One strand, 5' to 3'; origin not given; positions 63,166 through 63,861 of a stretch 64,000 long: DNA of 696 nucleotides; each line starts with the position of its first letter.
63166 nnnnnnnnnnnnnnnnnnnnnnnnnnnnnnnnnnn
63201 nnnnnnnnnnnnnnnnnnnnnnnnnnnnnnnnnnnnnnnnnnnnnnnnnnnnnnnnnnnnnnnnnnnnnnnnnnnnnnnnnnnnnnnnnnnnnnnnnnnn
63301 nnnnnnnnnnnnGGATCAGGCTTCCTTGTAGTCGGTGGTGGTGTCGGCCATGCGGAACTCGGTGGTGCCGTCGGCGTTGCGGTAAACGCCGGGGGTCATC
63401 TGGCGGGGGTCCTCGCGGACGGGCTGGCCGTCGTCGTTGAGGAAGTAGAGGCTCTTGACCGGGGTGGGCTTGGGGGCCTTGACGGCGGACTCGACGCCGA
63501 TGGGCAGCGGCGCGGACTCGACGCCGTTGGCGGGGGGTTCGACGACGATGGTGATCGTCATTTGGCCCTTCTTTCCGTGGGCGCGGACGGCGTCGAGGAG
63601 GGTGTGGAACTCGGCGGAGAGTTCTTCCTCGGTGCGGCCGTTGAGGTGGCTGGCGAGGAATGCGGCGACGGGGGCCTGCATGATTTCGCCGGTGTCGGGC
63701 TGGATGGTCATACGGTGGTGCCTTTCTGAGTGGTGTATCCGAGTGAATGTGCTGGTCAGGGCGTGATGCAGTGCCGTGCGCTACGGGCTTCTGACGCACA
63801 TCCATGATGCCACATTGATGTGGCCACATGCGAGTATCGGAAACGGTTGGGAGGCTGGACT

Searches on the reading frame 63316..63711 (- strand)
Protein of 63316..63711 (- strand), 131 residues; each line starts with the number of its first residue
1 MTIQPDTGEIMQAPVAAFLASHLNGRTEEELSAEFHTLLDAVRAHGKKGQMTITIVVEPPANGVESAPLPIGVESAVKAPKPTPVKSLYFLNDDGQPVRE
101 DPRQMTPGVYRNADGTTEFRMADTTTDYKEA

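Call 22: search_protein_families(library=pfam, proteins=[window:63316-63711:-], max_evalue=0.01)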
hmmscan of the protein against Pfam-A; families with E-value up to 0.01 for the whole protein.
window:63316-63711:- (131 aa): 0 families

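Call 33: search_protein_families(library=phrogs, proteins=[window:63316-63711:-], max_evalue=0.01)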
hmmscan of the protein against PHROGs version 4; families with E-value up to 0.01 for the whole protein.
window:63316-63711:- (131 aa): 1 family
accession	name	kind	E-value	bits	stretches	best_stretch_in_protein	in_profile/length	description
phrog_204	-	unknown function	3.3e-14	54.1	1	13-106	24-114/143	-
